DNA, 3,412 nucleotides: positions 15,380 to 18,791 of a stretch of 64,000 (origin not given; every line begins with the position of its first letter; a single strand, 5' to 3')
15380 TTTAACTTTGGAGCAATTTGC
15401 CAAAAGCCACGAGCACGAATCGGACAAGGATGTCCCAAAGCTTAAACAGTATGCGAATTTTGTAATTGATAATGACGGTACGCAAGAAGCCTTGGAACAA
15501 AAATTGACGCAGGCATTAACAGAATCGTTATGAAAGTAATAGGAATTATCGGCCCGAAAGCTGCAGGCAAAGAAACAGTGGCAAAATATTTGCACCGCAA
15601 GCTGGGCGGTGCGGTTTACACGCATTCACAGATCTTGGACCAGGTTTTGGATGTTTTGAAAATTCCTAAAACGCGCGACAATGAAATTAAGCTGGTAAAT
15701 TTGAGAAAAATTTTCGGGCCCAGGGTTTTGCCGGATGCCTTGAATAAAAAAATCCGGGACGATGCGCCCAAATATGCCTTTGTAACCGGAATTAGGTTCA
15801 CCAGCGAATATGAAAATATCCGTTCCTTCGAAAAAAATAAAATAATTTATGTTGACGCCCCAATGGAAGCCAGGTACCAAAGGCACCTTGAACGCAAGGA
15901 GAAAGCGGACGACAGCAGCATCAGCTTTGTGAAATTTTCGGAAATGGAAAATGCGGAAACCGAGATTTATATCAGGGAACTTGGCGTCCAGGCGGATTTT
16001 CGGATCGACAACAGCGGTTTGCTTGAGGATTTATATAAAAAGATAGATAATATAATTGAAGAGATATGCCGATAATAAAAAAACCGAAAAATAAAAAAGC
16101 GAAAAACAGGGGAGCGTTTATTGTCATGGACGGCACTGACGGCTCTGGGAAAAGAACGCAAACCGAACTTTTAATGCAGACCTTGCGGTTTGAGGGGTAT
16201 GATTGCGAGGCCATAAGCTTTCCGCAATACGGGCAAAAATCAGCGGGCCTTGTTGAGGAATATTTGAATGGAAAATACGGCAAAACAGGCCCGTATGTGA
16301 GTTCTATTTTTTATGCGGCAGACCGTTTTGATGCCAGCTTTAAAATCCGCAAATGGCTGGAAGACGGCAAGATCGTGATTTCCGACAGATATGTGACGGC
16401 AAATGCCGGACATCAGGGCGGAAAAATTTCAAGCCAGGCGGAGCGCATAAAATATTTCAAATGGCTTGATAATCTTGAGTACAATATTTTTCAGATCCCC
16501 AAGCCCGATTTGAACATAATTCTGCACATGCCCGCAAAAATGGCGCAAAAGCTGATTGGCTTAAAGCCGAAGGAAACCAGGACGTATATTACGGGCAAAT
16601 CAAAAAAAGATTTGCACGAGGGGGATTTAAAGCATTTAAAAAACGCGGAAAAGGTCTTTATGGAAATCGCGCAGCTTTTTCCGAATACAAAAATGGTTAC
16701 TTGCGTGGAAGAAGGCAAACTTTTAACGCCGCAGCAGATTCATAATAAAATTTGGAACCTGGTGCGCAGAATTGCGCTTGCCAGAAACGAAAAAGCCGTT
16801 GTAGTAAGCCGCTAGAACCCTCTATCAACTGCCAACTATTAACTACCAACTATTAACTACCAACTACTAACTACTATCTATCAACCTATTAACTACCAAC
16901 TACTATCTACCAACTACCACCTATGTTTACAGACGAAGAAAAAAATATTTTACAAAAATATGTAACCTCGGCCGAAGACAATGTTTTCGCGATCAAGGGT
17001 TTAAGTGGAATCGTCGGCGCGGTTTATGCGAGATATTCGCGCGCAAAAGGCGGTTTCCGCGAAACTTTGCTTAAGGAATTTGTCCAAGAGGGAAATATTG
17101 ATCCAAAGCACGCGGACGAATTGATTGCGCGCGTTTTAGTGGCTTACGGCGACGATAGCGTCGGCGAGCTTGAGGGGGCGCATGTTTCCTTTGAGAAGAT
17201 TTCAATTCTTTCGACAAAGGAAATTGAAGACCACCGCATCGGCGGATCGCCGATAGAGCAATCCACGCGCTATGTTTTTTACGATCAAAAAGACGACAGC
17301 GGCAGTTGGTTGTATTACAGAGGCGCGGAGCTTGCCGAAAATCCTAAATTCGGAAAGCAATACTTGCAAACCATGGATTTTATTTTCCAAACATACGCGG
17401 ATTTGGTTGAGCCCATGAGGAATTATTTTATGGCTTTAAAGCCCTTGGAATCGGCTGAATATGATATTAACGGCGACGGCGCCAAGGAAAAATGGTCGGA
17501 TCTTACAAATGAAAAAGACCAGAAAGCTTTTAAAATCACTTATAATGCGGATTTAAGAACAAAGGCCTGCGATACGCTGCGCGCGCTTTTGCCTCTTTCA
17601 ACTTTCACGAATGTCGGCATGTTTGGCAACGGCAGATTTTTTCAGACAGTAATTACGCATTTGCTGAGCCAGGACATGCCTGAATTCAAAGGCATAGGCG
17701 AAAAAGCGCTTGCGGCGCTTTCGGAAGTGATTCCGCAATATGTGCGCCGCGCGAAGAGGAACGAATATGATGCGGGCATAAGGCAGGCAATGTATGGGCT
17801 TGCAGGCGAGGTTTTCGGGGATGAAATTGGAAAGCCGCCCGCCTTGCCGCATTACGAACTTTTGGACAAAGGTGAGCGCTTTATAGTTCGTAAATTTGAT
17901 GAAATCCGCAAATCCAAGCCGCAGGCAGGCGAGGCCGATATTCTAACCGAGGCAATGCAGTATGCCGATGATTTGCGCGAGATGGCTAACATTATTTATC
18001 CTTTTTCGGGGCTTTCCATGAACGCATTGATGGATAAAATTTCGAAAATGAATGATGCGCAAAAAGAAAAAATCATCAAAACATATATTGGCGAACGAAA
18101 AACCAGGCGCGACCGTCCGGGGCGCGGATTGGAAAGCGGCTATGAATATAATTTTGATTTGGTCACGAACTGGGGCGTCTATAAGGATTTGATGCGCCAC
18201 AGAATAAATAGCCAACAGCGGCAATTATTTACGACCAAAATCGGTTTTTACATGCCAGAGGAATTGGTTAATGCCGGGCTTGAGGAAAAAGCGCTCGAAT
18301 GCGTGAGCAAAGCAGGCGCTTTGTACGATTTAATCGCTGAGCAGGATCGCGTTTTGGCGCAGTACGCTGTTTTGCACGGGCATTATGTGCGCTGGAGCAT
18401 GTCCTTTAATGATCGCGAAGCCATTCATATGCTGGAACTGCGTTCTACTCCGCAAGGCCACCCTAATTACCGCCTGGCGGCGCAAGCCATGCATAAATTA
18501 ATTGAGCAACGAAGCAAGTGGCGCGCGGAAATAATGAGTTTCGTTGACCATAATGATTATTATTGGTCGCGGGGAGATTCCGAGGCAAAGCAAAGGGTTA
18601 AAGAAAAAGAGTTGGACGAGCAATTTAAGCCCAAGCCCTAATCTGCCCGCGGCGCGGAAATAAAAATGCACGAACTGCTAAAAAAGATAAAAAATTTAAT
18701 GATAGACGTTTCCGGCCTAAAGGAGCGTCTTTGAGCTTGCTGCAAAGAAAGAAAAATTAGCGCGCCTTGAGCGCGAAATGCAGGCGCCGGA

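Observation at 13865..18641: Complete dTTP-synthesis operon with two tandem paralogous phage-T4-Dnk-like dNMP kinases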

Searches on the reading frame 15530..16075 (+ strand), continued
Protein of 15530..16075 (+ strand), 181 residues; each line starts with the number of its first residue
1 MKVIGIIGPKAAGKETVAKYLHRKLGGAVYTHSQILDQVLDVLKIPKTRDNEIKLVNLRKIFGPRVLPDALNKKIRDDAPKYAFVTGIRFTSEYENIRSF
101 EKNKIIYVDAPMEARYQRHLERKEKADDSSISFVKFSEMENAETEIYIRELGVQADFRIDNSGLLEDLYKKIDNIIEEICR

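Call 88: search_protein_families(library=ncbifam, proteins=[L011:3532-4155:+, P0254, P0034], max_evalue=0.001)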
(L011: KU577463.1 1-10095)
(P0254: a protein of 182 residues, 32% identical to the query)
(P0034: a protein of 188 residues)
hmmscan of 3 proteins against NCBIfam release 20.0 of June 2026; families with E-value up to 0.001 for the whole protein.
L011:3532-4155:+ (207 aa): 2 families
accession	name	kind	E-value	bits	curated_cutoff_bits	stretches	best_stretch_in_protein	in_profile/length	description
NF006226.0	PRK08356.1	equivalog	4.6e-07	29.8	189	1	3-186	5-191/195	hypothetical protein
TIGR00152.1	TIGR00152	equivalog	1.6e-05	24.8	65.55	1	6-44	2-39/188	dephospho-CoA kinase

P0254 (182 aa): 7 families
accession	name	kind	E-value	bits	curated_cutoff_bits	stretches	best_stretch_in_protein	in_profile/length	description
NF006226.0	PRK08356.1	equivalog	1.9e-23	83.2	189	1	1-181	1-190/195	hypothetical protein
NF041025.1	antiphage_deaminase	equivalog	6e-10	38.6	400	1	79-181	101-206/437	anti-phage dCTP deaminase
TIGR00152.1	TIGR00152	equivalog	1.2e-07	31.7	65.55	0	7-35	1-29/188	dephospho-CoA kinase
NF011100.0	PRK14527.1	equivalog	4.8e-06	26.3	154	1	8-179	9-188/191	adenylate kinase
NF001384.0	PRK00279.2-2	equivalog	1.3e-05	25.1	152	1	1-181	1-186/191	adenylate kinase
NF001381.0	PRK00279.1-3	equivalog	0.00018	21.3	187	1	7-180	5-184/188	adenylate kinase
TIGR01351.1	adk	subfamily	0.00021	21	168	1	10-136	4-136/212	adenylate kinase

P0034 (188 aa): 3 families
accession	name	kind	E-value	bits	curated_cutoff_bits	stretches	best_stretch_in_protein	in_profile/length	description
NF006226.0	PRK08356.1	equivalog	8.1e-18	64.8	189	1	2-185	2-192/195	hypothetical protein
TIGR02173.1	cyt_kin_arch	equivalog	7.1e-05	22.9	102.1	0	109-139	92-122/169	(d)CMP kinase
TIGR00152.1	TIGR00152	equivalog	0.00021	21.2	65.55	0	7-35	1-29/188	dephospho-CoA kinase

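Call 96: find_related_loci(query=A7, collection=metagenome_contigs, flank=8000)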
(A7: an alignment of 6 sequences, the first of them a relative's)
Query A7 (182 aa) in metagenome_contigs; peptide patterns used: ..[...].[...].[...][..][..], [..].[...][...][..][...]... (x = any residue, [..] = any of these).
600 stretches matched a pattern (row limit reached: there are more); 91 encode a relative of the query (tblastn E <= 1e-3); the best 80 are kept; 80 distinct loci.
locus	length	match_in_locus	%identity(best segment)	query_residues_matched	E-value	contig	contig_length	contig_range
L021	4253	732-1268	59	3-181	3e-71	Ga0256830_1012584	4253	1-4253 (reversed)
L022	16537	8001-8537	58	1-179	1e-68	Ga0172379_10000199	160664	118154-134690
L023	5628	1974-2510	54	1-179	7e-65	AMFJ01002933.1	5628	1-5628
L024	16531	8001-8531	55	3-179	7e-64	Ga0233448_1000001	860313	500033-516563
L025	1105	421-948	57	1-176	1e-67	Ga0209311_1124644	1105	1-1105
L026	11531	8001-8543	57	1-181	1e-63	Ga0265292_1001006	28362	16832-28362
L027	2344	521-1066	55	1-182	2e-64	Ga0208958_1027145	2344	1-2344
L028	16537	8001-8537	56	1-179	4e-63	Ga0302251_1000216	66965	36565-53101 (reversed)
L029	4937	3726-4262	56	1-179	2e-63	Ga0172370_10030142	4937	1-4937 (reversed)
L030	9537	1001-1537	53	1-179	2e-62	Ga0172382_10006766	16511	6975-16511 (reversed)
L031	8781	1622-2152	54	3-179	2e-60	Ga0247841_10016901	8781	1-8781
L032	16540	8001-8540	50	3-182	4e-59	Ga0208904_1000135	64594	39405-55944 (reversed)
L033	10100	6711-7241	53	3-179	6e-59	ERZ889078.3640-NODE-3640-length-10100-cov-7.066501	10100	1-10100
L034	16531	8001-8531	51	5-181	2e-58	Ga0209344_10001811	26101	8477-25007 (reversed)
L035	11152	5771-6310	50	3-182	1e-57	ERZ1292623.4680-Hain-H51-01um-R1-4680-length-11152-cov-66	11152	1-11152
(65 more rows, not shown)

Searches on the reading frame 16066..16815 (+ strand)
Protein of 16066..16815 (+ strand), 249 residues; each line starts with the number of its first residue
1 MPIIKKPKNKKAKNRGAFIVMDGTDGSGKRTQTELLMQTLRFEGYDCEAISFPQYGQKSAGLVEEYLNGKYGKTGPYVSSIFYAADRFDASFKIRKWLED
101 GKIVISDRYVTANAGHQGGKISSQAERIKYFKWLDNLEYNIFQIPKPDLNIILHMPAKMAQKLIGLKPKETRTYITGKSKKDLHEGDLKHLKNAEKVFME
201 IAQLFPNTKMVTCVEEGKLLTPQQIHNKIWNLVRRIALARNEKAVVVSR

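Call 3: search_protein_families(library=pfam, proteins=[window:16066-16815:+], max_evalue=0.1)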
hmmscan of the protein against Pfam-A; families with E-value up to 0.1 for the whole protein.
window:16066-16815:+ (249 aa): 2 families
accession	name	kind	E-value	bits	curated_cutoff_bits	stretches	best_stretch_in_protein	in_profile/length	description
PF02223.23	Thymidylate_kin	-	1.6e-18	67.5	27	1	22-209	2-169/185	Thymidylate kinase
PF01712.25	dNK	-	3.6e-05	24.1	27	1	19-234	1-199/203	Deoxynucleoside kinase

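Call 4: search_protein_families(library=ncbifam, proteins=[window:16066-16815:+], max_evalue=0.1)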
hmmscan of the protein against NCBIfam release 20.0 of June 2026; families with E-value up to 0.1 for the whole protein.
window:16066-16815:+ (249 aa): 3 families
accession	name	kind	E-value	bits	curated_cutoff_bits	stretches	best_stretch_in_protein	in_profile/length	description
NF005923.0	PRK07933.1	equivalog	2.1e-30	105.7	193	1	18-169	2-155/213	dTMP kinase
TIGR00041.1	DTMP_kinase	equivalog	3.3e-17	62.8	83.25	1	15-199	3-171/196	dTMP kinase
TIGR02175.1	PorC_KorC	subfamily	0.062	13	81.1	0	19-61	4-44/177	2-oxoacid:acceptor oxidoreductase, gamma subunit, pyruvate/2-ketoisovalerate family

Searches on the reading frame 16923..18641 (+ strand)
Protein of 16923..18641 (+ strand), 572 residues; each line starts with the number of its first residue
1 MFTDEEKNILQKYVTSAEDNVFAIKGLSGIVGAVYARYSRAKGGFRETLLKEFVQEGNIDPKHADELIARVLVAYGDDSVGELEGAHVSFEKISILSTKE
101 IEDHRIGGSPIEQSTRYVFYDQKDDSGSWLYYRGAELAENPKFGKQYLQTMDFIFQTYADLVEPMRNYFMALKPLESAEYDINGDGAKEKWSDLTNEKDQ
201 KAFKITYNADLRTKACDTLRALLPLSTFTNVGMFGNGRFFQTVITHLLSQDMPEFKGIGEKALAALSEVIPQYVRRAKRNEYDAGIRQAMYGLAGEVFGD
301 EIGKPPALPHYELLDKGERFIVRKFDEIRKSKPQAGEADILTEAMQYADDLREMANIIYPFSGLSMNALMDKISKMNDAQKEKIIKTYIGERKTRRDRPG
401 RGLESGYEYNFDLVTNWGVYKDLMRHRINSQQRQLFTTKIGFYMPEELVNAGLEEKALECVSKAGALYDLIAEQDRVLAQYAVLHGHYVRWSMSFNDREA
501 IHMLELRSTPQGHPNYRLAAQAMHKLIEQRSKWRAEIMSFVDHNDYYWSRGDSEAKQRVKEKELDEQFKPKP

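Call 3: search_protein_families(library=pfam, proteins=[window:16923-18641:+], max_evalue=0.1)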
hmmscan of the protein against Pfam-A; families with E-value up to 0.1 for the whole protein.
window:16923-18641:+ (572 aa): 2 families
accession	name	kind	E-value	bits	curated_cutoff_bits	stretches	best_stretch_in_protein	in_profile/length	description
PF02511.20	Thy1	-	1.1e-33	117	24.8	2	52-271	30-190/191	Thymidylate synthase complementing protein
PF03668.21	RapZ-like_N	-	0.0087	16.3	25.4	1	314-376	88-153/158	RapZ-like N-terminal domain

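Call 4: search_protein_families(library=ncbifam, proteins=[window:16923-18641:+], max_evalue=0.1)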
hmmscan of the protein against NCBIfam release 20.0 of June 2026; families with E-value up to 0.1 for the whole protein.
window:16923-18641:+ (572 aa): 2 families
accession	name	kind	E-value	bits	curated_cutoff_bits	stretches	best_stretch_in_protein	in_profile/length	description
TIGR02170.1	thyX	equivalog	4.8e-09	36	87.9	2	58-124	33-96/211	FAD-dependent thymidylate synthase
NF003828.1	PRK05416.1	equivalog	0.08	12.4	244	0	314-383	85-158/278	RNase adapter RapZ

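Call 63: search_solved_structures(query=window:16923-18641:+, max_evalue=0.01, show_alignments=1)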
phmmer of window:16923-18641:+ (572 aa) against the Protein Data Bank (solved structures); distinct sequences matched with E-value up to 0.01: 0.
